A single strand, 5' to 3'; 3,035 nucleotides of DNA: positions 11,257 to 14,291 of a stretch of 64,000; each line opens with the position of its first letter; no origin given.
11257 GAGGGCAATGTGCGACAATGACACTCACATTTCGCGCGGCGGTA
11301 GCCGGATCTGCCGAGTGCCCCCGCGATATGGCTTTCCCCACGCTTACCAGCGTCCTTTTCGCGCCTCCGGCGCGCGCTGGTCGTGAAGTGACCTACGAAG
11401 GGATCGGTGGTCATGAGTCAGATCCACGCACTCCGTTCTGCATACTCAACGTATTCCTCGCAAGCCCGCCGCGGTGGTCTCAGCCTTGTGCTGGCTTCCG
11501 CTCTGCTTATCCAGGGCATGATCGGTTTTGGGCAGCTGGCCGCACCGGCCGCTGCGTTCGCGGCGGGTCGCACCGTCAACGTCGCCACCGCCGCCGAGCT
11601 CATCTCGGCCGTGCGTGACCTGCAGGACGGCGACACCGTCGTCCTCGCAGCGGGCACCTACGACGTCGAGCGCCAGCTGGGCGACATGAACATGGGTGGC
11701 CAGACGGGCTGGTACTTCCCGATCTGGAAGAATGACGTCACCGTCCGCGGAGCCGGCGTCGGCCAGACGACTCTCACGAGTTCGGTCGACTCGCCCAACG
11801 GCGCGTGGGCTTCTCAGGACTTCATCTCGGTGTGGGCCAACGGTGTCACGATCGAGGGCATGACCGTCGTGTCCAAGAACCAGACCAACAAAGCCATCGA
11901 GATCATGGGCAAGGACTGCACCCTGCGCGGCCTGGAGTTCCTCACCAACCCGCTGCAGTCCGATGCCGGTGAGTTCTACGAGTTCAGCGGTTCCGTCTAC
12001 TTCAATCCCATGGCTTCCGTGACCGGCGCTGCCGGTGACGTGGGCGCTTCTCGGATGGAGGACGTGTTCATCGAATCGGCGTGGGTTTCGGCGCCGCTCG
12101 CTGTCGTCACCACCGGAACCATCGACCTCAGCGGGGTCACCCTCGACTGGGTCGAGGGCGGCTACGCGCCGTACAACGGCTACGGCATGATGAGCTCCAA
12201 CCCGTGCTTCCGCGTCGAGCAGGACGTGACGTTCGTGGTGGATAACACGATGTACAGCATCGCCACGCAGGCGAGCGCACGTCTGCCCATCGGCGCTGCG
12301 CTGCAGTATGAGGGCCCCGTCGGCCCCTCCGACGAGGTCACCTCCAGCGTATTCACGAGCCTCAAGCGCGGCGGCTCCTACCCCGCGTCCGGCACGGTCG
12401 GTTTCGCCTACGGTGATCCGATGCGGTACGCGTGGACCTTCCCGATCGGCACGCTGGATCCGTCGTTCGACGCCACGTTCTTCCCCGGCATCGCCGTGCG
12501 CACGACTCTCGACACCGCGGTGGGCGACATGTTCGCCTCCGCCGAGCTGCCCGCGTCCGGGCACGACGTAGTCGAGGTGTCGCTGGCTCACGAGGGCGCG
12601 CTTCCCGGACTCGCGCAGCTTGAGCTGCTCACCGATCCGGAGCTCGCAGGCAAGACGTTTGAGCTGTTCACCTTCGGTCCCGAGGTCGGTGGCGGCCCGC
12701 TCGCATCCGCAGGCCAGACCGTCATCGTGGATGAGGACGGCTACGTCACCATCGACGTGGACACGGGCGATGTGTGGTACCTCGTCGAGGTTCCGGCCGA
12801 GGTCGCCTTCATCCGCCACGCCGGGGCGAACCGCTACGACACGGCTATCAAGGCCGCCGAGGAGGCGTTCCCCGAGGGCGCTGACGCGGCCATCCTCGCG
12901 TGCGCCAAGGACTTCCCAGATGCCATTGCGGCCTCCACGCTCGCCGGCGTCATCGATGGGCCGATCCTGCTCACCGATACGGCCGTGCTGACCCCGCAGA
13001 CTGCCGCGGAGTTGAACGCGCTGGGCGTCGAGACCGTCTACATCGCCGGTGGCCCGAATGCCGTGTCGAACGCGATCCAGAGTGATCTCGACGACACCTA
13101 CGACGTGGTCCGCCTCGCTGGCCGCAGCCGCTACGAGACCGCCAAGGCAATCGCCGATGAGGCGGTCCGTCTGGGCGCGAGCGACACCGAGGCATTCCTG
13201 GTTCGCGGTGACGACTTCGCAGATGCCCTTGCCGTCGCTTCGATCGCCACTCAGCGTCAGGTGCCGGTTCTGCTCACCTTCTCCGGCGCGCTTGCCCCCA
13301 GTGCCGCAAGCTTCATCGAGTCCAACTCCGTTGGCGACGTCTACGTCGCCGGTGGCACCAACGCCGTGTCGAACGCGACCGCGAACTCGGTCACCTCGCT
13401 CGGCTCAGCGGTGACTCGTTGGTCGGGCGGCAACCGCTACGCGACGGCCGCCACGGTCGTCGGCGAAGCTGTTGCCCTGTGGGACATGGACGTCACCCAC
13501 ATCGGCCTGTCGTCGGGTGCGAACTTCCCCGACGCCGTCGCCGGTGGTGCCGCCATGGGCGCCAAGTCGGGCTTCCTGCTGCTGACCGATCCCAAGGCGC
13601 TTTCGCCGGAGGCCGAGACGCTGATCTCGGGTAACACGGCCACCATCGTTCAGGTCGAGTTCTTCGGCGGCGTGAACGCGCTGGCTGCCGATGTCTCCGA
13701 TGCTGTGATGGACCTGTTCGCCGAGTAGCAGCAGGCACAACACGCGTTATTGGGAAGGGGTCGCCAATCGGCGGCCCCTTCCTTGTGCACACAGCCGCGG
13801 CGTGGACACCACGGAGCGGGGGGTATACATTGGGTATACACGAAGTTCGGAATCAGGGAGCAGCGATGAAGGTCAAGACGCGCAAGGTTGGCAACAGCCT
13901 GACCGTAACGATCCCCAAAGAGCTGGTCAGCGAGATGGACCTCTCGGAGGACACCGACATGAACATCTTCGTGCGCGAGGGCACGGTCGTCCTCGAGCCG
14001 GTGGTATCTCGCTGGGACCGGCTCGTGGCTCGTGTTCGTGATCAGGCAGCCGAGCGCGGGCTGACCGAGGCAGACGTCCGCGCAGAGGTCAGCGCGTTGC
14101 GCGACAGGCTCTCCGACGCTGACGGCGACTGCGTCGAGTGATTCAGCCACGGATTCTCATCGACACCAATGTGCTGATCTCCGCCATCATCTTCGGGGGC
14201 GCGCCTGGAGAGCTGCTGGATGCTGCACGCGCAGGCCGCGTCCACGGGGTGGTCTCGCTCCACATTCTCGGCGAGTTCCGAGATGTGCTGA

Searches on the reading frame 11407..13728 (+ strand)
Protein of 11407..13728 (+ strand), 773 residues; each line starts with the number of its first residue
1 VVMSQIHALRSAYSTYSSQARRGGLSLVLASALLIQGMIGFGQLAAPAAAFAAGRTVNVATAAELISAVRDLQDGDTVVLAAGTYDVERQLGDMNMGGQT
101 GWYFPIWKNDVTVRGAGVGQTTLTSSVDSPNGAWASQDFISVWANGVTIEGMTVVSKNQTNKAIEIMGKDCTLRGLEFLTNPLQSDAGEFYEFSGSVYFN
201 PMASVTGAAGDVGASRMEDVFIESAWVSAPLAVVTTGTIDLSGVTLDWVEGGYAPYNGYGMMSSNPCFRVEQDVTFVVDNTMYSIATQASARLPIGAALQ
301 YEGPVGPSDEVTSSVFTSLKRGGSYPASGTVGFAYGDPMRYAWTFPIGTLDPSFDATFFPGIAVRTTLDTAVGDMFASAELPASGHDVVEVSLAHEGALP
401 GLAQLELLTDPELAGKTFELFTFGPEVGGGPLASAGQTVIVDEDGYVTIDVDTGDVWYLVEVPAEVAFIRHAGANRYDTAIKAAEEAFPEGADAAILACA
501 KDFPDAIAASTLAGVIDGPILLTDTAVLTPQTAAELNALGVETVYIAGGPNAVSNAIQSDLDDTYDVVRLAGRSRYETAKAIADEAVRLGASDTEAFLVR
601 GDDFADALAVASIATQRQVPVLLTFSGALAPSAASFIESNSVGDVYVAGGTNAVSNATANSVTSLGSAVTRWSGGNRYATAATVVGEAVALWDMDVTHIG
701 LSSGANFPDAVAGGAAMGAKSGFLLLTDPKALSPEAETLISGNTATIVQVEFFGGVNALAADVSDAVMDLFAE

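Call 53: search_protein_families(library=pfam, proteins=[window:11407-13728:+], max_evalue=0.00001)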
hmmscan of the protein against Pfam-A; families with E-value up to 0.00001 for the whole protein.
window:11407-13728:+ (773 aa): 1 family
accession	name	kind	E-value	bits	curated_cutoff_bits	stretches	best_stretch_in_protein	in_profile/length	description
PF04122.17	CW_binding_2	-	1.2e-43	148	24.9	3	470-557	1-72/73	Cell wall binding domain 2 (CWB2)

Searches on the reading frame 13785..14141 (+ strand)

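Call 101: search_protein_families(library=pfam, proteins=[window:13785-14141:+], max_evalue=0.001)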
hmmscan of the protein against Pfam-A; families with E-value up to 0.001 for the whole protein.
window:13785-14141:+ (118 aa): 1 family
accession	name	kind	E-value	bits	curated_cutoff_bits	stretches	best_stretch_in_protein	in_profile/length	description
PF04014.23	MazE_antitoxin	-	1.8e-12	47.4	24.7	1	32-78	1-48/48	Antidote-toxin recognition MazE, bacterial antitoxin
